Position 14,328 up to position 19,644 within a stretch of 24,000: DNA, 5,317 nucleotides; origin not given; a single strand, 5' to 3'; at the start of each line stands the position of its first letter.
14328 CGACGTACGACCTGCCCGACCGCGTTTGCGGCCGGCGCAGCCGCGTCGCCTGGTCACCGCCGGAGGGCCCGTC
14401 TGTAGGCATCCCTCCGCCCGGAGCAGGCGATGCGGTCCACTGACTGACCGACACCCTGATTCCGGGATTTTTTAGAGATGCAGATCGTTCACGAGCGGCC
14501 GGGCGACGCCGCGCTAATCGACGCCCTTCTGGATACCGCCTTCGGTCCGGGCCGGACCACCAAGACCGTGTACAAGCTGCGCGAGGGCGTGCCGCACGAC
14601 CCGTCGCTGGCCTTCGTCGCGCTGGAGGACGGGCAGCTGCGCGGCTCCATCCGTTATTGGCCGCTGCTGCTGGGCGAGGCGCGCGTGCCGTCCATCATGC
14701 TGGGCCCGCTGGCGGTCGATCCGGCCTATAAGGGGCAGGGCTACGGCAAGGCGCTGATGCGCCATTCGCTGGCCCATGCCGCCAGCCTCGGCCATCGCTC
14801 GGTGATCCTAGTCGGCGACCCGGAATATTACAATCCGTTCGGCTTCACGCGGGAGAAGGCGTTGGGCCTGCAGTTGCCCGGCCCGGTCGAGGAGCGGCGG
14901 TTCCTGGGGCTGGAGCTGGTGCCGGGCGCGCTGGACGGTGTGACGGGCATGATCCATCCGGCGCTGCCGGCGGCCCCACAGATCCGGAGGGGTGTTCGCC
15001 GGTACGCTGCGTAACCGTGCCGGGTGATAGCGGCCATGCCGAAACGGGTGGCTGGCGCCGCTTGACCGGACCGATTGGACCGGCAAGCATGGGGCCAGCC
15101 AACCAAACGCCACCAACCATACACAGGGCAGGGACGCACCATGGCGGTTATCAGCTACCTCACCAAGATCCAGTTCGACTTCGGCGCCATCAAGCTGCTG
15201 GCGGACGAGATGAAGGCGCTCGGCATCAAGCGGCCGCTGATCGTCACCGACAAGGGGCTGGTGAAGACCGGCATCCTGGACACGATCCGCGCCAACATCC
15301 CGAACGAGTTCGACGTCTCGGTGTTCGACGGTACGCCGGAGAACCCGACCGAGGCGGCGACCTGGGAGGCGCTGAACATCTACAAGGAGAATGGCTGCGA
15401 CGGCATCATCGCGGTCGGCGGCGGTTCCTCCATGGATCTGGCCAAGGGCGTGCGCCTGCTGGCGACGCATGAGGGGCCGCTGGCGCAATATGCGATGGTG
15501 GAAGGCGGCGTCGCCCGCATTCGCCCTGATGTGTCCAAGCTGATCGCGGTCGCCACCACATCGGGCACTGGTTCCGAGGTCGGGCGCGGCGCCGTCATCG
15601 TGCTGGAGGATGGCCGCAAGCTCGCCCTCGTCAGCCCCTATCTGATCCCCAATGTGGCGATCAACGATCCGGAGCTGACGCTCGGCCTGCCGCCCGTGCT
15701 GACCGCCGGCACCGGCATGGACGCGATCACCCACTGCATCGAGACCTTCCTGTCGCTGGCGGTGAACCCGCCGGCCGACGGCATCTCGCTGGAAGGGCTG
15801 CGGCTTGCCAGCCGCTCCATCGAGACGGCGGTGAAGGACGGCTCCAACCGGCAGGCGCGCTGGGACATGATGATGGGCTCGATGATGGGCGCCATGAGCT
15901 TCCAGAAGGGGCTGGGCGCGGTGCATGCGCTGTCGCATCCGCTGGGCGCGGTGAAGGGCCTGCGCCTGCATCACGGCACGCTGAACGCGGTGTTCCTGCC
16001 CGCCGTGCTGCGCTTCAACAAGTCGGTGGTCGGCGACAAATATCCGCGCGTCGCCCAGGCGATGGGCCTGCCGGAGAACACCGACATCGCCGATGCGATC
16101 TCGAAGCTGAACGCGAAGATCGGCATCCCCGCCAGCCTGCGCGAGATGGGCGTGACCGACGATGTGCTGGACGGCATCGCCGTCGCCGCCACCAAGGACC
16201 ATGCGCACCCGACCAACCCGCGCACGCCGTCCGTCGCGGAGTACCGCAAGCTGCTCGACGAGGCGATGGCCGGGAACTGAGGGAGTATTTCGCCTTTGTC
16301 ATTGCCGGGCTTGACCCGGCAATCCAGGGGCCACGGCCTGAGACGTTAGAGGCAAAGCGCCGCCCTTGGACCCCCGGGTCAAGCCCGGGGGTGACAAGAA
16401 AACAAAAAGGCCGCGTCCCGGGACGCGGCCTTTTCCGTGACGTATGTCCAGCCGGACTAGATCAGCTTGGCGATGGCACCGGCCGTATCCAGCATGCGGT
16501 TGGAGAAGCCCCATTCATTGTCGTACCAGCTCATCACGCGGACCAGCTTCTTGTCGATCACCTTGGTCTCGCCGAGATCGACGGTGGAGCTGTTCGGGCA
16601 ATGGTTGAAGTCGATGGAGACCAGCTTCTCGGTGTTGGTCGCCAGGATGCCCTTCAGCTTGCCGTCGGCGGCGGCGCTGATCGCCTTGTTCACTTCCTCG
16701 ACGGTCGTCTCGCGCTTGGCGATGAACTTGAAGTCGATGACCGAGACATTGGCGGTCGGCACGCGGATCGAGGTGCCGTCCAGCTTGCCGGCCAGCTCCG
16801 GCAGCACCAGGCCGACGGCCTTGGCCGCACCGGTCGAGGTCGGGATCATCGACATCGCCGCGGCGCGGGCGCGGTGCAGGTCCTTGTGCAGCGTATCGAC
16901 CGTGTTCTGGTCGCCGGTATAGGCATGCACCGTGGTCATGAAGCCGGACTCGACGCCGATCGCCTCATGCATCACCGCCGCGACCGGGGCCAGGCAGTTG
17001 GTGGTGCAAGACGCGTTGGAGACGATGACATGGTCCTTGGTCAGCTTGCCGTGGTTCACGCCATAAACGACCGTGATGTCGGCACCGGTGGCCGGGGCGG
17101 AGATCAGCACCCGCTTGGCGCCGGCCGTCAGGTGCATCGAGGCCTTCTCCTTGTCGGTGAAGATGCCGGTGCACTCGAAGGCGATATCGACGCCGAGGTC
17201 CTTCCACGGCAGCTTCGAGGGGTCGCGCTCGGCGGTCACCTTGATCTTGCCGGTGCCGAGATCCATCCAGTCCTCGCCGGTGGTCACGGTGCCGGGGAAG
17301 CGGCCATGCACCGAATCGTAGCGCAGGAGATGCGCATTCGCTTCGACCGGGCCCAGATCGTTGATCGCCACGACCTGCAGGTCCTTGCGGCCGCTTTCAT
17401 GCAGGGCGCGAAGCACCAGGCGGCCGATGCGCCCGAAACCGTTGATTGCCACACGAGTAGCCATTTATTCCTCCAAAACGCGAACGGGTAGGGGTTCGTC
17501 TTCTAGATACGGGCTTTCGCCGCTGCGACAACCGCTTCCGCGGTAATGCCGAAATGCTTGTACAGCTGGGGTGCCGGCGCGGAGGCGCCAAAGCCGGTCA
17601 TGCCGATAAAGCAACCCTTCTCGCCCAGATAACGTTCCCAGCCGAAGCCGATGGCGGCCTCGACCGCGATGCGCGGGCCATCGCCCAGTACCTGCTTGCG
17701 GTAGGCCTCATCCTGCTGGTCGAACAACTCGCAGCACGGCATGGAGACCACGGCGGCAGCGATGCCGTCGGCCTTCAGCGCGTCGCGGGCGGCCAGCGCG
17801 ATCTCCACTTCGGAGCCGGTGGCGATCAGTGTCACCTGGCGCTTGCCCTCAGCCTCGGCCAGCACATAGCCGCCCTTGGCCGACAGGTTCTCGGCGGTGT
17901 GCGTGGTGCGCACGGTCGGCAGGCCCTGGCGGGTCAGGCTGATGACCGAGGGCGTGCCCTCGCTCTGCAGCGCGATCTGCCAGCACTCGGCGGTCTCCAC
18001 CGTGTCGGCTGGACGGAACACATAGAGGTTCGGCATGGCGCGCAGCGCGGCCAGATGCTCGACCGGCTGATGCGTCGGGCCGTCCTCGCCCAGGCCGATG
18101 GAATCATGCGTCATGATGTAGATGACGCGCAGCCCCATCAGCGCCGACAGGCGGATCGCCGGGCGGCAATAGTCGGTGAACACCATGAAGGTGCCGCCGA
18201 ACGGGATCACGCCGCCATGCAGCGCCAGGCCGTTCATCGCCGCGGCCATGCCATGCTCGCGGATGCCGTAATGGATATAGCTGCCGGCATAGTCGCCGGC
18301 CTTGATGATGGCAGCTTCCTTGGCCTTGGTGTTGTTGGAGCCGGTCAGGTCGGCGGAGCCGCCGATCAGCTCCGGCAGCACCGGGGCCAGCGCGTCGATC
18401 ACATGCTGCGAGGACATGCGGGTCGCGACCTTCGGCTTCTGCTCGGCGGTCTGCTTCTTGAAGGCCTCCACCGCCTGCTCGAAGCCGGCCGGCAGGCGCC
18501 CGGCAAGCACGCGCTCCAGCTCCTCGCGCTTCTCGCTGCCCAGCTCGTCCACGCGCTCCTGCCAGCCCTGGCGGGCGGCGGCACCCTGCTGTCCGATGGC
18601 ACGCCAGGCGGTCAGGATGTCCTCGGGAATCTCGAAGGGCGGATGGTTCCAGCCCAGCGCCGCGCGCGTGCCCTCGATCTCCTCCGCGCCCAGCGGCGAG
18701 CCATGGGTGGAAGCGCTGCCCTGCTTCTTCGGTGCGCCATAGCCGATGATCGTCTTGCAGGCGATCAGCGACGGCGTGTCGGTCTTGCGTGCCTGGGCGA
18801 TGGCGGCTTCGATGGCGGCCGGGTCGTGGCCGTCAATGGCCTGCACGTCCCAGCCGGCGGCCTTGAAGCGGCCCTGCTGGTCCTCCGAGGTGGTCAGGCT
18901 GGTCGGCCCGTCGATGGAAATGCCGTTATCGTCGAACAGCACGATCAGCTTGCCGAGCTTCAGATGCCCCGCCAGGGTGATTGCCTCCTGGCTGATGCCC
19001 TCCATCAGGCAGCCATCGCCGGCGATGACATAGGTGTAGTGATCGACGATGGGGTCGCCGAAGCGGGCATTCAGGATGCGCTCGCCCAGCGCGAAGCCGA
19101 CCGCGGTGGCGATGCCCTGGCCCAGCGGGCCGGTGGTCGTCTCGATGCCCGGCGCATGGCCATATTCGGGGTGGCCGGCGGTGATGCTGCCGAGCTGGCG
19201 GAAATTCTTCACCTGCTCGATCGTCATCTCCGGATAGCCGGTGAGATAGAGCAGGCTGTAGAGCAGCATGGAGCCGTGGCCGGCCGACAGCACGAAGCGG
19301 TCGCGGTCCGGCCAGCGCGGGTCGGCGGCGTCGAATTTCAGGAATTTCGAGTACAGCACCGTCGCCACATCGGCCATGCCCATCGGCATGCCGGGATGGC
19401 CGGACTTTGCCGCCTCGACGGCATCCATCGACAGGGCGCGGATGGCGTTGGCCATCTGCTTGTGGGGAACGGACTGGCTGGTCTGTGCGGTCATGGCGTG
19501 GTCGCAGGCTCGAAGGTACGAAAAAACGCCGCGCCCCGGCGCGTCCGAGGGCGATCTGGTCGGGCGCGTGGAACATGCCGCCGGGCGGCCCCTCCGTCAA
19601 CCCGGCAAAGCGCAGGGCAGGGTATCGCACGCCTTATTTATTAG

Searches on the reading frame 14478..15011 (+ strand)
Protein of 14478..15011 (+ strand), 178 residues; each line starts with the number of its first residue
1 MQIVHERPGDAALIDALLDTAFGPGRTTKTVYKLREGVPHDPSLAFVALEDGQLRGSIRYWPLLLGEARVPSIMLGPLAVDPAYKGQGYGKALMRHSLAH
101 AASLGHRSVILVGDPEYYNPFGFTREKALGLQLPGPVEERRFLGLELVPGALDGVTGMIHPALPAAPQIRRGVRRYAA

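Call 67: search_protein_families(library=pfam, proteins=[window:14478-15011:+], max_evalue=0.001)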
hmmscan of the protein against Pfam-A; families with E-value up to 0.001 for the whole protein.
window:14478-15011:+ (178 aa): 5 families
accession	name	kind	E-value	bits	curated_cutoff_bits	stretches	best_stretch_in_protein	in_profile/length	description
PF00583.31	Acetyltransf_1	-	4.7e-12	46.6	20.7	1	17-111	7-98/116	Acetyltransferase (GNAT) family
PF13527.13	Acetyltransf_9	-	6.5e-11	42.8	25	1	16-124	15-125/127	Acetyltransferase (GNAT) domain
PF13508.13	Acetyltransf_7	-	8e-10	39.4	27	1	44-124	4-83/84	Acetyltransferase (GNAT) domain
PF14542.12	Acetyltransf_CG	-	0.00056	20.4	30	0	74-106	26-58/80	GCN5-related N-acetyl-transferase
PF13673.13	Acetyltransf_10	-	0.001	19.5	23.6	0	44-109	32-89/128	Acetyltransferase (GNAT) domain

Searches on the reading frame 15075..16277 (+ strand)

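Call 67: search_protein_families(library=pfam, proteins=[window:15075-16277:+], max_evalue=0.001)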
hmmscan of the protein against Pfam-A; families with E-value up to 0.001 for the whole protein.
window:15075-16277:+ (401 aa): 3 families
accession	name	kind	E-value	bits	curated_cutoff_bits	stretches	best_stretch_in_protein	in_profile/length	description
PF00465.25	Fe-ADH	-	1.8e-44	151.7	31.3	1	30-199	2-168/168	Iron-containing alcohol dehydrogenase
PF25137.1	ADH_Fe_C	-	9.3e-44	149.9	27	1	210-398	1-194/194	Fe-containing alcohol dehydrogenase family, C-terminal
PF13685.12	Fe-ADH_2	-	9.5e-07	29.4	28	1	36-126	4-93/149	Iron-containing alcohol dehydrogenase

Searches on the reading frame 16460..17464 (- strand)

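Call 67: search_protein_families(library=pfam, proteins=[window:16460-17464:-], max_evalue=0.001)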
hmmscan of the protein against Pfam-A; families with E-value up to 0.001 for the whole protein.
window:16460-17464:- (335 aa): 2 families
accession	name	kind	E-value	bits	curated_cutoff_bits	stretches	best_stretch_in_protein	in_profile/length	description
PF02800.25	Gp_dh_C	-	1.4e-62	210.4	24.4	1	158-314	1-158/158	Glyceraldehyde 3-phosphate dehydrogenase, C-terminal domain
PF00044.30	Gp_dh_N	-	3.5e-37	127.2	31.7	1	4-105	2-101/101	Glyceraldehyde 3-phosphate dehydrogenase, NAD binding domain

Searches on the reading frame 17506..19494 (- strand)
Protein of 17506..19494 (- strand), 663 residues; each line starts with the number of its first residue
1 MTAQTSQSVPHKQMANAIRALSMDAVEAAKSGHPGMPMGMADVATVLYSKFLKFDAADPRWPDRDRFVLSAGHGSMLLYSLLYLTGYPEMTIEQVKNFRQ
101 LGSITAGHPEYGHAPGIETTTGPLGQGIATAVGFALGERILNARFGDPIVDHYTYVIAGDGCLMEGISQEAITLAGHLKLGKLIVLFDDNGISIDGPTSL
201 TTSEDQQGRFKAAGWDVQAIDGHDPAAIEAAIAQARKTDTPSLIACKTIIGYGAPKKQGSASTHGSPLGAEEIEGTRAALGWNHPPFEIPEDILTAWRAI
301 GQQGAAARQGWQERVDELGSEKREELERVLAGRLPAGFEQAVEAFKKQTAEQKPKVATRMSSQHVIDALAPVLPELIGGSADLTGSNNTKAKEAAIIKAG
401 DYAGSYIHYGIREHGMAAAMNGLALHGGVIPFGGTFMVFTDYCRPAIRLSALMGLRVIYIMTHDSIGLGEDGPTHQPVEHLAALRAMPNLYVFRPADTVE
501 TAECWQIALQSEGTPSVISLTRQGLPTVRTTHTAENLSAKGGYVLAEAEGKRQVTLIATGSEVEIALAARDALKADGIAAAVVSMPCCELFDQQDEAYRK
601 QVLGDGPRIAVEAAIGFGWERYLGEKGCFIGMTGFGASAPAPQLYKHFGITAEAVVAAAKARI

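Call 67: search_protein_families(library=pfam, proteins=[window:17506-19494:-], max_evalue=0.001)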
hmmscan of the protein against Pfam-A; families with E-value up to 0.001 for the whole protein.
window:17506-19494:- (663 aa): 6 families
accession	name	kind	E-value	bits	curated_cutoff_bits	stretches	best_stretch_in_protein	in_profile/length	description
PF00456.26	Transketolase_N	-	1.3e-139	465.3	22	1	11-335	2-334/334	Transketolase, thiamine diphosphate binding domain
PF02779.29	Transket_pyr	-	2.3e-56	190.6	27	1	355-526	2-173/174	Transketolase, pyrimidine binding domain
PF22613.1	Transketolase_C_1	-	7.7e-43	145.7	27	1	541-651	1-113/113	Transketolase-like TK C-terminal domain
PF02780.25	Transketolase_C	-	1.7e-15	57.5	25.9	1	543-655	2-124/124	Transketolase, C-terminal domain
PF13292.11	DXP_synthase_N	-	1e-08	35.3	21.2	1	12-195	19-176/274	1-deoxy-D-xylulose-5-phosphate synthase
PF02775.26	TPP_enzyme_C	-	1.5e-05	25.3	21.9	1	119-245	25-150/151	Thiamine pyrophosphate enzyme, C-terminal TPP binding domain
